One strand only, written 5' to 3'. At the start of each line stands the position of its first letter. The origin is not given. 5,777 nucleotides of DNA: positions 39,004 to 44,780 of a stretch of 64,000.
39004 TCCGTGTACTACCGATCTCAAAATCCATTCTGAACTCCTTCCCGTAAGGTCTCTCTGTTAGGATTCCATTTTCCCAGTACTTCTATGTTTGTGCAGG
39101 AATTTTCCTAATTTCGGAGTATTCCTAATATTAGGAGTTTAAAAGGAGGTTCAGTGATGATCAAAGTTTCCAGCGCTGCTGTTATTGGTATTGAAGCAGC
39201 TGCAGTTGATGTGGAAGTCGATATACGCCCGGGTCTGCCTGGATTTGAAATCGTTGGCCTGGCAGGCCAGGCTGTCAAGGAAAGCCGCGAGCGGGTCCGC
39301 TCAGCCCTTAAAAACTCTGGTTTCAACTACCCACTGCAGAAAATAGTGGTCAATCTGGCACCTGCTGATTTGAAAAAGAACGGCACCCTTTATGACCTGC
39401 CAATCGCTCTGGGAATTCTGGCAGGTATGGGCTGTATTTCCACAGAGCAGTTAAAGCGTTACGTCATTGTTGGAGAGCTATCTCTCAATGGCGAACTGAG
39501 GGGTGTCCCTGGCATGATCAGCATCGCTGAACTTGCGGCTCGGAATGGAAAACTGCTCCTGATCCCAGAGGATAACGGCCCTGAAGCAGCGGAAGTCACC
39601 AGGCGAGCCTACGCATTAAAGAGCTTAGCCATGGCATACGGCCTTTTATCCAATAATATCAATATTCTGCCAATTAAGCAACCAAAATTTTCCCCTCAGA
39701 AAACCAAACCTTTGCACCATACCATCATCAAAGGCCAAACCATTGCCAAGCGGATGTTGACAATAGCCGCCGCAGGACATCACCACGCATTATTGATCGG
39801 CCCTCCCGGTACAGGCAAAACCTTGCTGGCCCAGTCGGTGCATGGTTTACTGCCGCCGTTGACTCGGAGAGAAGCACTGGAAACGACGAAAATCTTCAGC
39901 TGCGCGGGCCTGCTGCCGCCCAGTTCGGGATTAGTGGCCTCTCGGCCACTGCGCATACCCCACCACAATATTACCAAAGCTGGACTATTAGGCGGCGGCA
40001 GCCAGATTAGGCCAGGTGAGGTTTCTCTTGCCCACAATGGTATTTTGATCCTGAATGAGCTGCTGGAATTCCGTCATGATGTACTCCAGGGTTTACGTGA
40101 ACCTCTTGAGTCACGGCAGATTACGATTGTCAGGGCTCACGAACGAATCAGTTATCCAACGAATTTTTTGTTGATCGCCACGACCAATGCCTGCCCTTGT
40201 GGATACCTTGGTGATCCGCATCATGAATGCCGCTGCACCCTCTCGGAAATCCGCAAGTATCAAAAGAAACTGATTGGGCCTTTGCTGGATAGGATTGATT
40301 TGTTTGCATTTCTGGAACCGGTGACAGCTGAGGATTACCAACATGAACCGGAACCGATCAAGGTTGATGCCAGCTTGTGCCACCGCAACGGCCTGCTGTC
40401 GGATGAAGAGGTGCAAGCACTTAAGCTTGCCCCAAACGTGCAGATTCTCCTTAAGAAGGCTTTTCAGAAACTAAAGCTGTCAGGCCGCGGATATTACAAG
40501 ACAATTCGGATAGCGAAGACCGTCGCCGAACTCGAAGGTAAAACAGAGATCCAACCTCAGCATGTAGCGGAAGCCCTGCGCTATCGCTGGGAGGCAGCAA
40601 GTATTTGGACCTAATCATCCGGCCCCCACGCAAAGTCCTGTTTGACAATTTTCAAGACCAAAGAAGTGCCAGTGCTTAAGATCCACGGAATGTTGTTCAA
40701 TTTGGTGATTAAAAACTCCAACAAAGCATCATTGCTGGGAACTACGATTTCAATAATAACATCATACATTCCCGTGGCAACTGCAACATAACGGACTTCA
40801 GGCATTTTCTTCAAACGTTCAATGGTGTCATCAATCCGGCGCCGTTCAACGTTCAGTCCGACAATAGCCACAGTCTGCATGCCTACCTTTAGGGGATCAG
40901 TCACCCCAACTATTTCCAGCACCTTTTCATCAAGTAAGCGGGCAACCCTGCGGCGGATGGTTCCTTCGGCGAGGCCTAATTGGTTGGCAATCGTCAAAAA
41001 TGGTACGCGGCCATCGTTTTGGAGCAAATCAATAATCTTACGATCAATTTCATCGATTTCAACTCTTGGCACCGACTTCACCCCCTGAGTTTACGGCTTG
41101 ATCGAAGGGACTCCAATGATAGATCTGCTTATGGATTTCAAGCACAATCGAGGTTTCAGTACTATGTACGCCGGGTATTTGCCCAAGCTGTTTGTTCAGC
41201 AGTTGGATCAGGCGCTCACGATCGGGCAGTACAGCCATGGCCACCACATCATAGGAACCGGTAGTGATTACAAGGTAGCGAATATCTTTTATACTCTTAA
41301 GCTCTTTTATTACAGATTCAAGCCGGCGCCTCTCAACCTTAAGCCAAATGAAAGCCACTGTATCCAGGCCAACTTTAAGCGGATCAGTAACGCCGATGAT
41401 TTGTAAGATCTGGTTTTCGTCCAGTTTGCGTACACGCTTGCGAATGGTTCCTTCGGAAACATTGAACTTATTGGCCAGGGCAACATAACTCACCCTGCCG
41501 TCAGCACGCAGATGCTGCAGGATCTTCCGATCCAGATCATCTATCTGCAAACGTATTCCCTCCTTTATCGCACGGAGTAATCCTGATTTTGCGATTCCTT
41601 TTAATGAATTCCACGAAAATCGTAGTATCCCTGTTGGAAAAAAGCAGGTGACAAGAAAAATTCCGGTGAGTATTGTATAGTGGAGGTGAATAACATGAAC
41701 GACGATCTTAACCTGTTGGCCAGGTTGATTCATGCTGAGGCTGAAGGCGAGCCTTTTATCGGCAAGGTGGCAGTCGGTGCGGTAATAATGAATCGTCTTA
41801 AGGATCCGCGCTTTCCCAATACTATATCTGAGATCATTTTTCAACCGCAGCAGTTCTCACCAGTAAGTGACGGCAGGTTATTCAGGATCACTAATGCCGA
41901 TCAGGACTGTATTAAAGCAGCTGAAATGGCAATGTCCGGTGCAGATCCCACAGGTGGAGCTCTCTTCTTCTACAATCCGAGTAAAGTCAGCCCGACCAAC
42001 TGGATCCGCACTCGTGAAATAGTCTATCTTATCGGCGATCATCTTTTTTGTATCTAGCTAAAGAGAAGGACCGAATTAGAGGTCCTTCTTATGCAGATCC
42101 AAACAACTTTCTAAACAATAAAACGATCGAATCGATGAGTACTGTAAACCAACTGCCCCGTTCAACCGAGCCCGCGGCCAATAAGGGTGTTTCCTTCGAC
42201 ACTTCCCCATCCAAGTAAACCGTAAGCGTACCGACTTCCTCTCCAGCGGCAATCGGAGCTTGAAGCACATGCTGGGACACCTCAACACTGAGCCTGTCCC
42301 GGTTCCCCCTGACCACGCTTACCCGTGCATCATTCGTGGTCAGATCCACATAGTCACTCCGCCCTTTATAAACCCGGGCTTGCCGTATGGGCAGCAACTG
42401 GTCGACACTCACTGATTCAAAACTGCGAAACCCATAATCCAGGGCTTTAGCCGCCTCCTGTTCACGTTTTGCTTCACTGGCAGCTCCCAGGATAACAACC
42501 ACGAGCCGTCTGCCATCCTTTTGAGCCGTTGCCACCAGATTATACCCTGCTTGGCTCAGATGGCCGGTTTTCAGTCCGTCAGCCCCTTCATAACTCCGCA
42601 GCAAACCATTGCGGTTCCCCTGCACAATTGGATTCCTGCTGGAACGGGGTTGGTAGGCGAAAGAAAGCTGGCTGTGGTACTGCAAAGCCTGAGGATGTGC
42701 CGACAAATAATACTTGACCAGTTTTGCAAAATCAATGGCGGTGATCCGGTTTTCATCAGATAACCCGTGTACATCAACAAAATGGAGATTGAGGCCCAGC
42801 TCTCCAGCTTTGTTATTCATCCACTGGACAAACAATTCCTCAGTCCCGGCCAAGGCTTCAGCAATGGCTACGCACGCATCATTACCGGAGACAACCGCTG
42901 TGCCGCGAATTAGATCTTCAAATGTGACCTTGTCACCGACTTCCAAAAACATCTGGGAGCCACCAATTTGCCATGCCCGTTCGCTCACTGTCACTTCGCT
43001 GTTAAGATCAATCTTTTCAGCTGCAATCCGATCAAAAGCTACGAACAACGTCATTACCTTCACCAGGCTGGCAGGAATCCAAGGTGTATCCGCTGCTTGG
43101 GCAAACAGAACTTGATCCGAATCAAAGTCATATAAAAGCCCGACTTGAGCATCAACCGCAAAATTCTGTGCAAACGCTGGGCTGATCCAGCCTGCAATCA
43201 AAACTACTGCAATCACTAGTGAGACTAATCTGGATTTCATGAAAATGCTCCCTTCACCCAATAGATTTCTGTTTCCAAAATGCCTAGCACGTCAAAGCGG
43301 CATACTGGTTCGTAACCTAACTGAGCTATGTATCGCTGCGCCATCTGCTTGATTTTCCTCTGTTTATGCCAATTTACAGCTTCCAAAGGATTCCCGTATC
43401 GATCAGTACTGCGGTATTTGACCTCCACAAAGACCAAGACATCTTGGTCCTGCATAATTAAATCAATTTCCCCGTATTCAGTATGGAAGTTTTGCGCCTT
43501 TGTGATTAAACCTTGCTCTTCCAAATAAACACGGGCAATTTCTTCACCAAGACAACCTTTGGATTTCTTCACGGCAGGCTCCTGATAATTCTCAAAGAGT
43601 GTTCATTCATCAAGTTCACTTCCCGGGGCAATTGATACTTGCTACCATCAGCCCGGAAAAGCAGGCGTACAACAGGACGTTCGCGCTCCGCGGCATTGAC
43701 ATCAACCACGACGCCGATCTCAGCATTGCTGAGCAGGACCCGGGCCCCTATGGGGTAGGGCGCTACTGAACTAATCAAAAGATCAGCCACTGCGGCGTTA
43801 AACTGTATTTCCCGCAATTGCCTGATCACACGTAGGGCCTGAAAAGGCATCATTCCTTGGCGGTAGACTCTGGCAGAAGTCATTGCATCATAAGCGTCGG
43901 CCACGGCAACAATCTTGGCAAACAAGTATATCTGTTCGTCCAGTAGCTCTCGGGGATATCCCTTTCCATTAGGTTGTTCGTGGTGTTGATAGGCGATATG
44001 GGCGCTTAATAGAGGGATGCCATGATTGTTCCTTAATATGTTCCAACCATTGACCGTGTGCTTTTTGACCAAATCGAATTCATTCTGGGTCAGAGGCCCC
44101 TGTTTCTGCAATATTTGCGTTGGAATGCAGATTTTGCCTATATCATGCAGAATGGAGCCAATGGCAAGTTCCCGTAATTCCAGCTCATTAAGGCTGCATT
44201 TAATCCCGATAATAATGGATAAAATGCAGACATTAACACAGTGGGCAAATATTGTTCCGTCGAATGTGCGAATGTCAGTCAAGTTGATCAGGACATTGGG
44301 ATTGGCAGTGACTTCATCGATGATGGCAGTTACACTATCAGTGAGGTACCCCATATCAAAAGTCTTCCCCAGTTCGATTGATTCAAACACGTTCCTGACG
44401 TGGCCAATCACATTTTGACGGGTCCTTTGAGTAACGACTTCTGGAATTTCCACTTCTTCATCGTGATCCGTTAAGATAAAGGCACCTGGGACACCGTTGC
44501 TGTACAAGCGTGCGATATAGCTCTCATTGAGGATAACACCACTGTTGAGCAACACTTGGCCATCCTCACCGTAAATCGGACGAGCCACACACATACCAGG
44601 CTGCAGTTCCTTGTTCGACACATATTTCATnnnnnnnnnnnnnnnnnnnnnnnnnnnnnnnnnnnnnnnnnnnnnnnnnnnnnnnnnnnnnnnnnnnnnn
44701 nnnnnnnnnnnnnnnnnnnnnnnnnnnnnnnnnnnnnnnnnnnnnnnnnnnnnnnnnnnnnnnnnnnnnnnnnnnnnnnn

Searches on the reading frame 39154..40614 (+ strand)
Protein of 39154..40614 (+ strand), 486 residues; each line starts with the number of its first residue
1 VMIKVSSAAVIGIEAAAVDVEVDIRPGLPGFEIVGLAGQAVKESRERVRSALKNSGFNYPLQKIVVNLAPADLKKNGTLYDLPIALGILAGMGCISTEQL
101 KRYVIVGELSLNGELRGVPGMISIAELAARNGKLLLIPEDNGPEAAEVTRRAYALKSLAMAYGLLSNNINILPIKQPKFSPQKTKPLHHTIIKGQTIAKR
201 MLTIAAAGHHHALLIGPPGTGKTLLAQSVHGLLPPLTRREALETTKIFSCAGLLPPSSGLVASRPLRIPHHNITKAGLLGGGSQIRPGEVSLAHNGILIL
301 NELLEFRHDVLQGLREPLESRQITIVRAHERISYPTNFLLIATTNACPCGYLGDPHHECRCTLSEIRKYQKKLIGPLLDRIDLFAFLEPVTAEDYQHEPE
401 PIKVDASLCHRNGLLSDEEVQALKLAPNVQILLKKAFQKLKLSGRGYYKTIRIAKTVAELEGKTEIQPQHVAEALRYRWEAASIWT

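Call 53: search_protein_families(library=pfam, proteins=[window:39154-40614:+], max_evalue=0.0001)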
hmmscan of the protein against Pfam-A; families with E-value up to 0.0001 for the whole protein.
window:39154-40614:+ (486 aa): 6 families
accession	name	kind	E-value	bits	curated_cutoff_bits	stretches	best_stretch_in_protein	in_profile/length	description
PF01078.27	Mg_chelatase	-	7.3e-79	264.4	20.3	1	192-393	5-205/207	Magnesium chelatase, subunit ChlI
PF13541.12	ChlI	-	3.7e-44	149.9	27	1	20-141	1-121/121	Subunit ChlI of Mg-chelatase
PF13335.12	Mg_chelatase_C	-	9.9e-16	58.6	26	1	412-478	27-94/94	Magnesium chelatase, subunit ChlI C-terminal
PF07728.20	AAA_5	-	2.1e-08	34.7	22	0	212-233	2-23/139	AAA domain (dynein-related subfamily)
PF00158.32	Sigma54_activat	-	4.8e-07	30.1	20.2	1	201-345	14-142/168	Sigma-54 interaction domain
PF00493.29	MCM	-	2.4e-05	24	23.3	0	284-387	111-204/224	MCM P-loop domain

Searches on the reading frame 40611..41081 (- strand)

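Call 53: search_protein_families(library=pfam, proteins=[window:40611-41081:-], max_evalue=0.0001)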
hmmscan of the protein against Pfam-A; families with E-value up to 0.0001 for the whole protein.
window:40611-41081:- (156 aa): 5 families
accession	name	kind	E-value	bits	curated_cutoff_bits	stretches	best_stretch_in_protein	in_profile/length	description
PF13404.12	HTH_AsnC-type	-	9.4e-16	57.8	27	1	9-49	1-41/42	AsnC-type helix-turn-helix domain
PF01037.27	AsnC_trans_reg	-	8.9e-15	54.8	25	1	74-144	1-72/73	Lrp/AsnC ligand binding domain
PF13412.12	HTH_24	-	5.8e-12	45.4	21.9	1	9-55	1-47/48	Winged helix-turn-helix DNA-binding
PF22482.2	AsnC_trans_reg_3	-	4.3e-10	40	24.4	1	70-153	3-93/95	PF0864 C-terminal dimeric alpha+beta barrel domain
PF22451.2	NirdL-like_HTH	-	2.8e-05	24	27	0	13-55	1-46/47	Siroheme decarboxylase NirDL-like HTH domain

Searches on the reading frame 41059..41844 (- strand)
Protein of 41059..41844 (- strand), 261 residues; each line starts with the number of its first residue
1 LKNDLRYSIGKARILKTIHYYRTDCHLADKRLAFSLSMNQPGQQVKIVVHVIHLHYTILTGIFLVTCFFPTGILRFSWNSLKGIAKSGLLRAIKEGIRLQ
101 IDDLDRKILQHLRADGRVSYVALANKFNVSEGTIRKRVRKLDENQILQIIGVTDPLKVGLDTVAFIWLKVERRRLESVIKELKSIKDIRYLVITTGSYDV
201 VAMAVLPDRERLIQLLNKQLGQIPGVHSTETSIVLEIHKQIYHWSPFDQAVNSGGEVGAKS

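Call 53: search_protein_families(library=pfam, proteins=[window:41059-41844:-], max_evalue=0.0001)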
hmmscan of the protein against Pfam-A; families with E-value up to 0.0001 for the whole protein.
window:41059-41844:- (261 aa): 6 families
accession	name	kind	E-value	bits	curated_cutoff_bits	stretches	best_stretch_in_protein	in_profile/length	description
PF01037.27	AsnC_trans_reg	-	2.9e-15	56.4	25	1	166-236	1-72/73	Lrp/AsnC ligand binding domain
PF13404.12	HTH_AsnC-type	-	5.8e-14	52.1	27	1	101-141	1-41/42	AsnC-type helix-turn-helix domain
PF13412.12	HTH_24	-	5.1e-12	45.6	21.9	1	102-146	2-46/48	Winged helix-turn-helix DNA-binding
PF22482.2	AsnC_trans_reg_3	-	7.8e-09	36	24.4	1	172-244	21-92/95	PF0864 C-terminal dimeric alpha+beta barrel domain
PF08279.18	HTH_11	-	7.8e-06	26.1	25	1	106-151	3-48/55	HTH domain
PF08220.18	HTH_DeoR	-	5.5e-05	23.3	21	1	107-147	4-44/57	DeoR-like helix-turn-helix domain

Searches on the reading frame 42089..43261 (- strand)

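Call 53: search_protein_families(library=pfam, proteins=[window:42089-43261:-], max_evalue=0.0001)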
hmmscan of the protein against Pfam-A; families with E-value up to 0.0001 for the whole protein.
window:42089-43261:- (390 aa): 4 families
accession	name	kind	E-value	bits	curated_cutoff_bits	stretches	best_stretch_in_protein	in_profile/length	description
PF00768.25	Peptidase_S11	-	1.2e-61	208.6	27.6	1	33-261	7-238/239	D-alanyl-D-alanine carboxypeptidase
PF07943.18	PBP5_C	-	1.6e-13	51.1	21.2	1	292-368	13-91/91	Penicillin-binding protein 5, C-terminal domain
PF13354.11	Beta-lactamase2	-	6.2e-11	42.5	22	1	44-182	5-143/214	Beta-lactamase enzyme family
PF02113.21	Peptidase_S13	-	9.6e-08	31.6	22.8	0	37-79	16-59/444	D-Ala-D-Ala carboxypeptidase 3 (S13) family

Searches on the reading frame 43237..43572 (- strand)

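Call 53: search_protein_families(library=pfam, proteins=[window:43237-43572:-], max_evalue=0.0001)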
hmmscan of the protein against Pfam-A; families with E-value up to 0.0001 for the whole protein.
window:43237-43572:- (111 aa): 2 families
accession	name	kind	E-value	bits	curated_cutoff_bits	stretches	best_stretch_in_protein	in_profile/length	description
PF02021.23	UPF0102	-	1.4e-27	96.3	23.6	1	9-98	1-80/80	Uncharacterised protein family UPF0102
PF08378.17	NERD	-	1.9e-05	25.6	22.1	1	6-75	2-76/111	Nuclease-related domain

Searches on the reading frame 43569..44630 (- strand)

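Call 53: search_protein_families(library=pfam, proteins=[window:43569-44630:-], max_evalue=0.0001)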
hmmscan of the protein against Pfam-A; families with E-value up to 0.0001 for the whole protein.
window:43569-44630:- (353 aa): 2 families
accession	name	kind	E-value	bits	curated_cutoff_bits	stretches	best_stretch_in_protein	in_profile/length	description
PF13487.12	HD_5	-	6.6e-26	91.5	27.2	1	141-276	28-165/170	HD domain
PF01966.28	HD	-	1.8e-15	57.7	22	1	128-250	2-116/116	HD domain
